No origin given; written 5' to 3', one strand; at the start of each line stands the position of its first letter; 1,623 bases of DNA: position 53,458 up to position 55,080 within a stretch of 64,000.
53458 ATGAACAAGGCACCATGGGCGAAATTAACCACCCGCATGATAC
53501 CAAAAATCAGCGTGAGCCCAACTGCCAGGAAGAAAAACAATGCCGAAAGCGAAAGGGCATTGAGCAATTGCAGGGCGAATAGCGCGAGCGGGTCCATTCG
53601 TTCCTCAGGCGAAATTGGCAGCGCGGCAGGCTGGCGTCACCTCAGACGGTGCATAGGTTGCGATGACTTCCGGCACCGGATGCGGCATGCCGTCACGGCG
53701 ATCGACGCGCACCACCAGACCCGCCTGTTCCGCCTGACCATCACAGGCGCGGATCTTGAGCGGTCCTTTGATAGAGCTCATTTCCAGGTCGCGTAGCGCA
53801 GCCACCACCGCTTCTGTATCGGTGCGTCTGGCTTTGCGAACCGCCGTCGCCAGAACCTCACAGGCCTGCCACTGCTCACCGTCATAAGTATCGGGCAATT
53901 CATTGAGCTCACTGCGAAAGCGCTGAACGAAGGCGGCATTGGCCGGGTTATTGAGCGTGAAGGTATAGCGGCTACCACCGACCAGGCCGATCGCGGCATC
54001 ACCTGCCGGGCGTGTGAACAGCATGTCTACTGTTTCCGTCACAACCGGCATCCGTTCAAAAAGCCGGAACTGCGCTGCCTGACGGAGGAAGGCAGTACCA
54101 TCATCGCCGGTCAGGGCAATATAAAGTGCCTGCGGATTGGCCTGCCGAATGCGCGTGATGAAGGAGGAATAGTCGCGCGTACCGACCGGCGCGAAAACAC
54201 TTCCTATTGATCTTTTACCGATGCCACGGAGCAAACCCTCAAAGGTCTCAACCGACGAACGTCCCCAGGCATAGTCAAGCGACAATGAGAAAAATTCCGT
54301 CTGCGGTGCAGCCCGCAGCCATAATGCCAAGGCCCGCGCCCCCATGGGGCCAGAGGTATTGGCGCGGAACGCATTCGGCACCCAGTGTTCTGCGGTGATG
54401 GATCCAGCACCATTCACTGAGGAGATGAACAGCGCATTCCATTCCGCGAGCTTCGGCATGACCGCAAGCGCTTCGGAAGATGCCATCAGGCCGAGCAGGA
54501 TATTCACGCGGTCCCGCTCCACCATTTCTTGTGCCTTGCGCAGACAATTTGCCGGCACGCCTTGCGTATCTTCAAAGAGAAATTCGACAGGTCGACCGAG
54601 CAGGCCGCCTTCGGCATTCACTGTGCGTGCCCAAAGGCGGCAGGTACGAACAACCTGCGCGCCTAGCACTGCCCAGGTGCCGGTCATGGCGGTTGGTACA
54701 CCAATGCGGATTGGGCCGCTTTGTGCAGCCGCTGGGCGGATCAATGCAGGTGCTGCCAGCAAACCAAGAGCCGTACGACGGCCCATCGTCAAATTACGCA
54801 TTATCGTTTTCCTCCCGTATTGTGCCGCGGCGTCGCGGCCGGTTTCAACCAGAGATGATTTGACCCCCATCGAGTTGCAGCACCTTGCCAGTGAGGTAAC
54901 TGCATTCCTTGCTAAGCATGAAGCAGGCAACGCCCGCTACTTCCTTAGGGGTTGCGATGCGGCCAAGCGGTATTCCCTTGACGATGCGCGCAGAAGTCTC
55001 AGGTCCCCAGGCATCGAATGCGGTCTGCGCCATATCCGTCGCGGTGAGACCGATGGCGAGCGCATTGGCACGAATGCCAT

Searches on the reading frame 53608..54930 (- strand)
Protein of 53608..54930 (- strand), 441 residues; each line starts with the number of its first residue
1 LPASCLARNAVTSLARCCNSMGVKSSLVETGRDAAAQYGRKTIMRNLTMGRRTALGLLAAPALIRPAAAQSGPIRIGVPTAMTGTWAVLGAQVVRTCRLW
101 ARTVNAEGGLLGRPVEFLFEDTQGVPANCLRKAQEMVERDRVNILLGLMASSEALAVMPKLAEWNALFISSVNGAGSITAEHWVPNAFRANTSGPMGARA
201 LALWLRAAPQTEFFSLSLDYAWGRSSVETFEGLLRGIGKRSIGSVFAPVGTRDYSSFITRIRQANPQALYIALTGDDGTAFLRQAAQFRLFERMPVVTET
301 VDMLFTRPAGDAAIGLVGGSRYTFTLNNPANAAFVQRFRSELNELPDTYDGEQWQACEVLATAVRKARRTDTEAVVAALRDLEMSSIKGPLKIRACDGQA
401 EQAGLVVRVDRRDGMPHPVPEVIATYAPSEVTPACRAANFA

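Call 49: search_protein_families(library=pfam, proteins=[window:53608-54930:-], max_evalue=0.0001)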
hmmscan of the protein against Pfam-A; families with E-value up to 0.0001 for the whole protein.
window:53608-54930:- (441 aa): 3 families
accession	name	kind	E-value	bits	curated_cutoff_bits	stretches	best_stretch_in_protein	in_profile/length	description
PF13458.12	Peripla_BP_6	-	5e-69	234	31.7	1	73-410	1-339/343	Periplasmic binding protein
PF13433.12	Peripla_BP_5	-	9.6e-34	117.5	27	1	74-409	1-336/363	Periplasmic binding protein domain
PF01094.35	ANF_receptor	-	1e-08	35.1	25.4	1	103-381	12-298/353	Receptor family ligand binding region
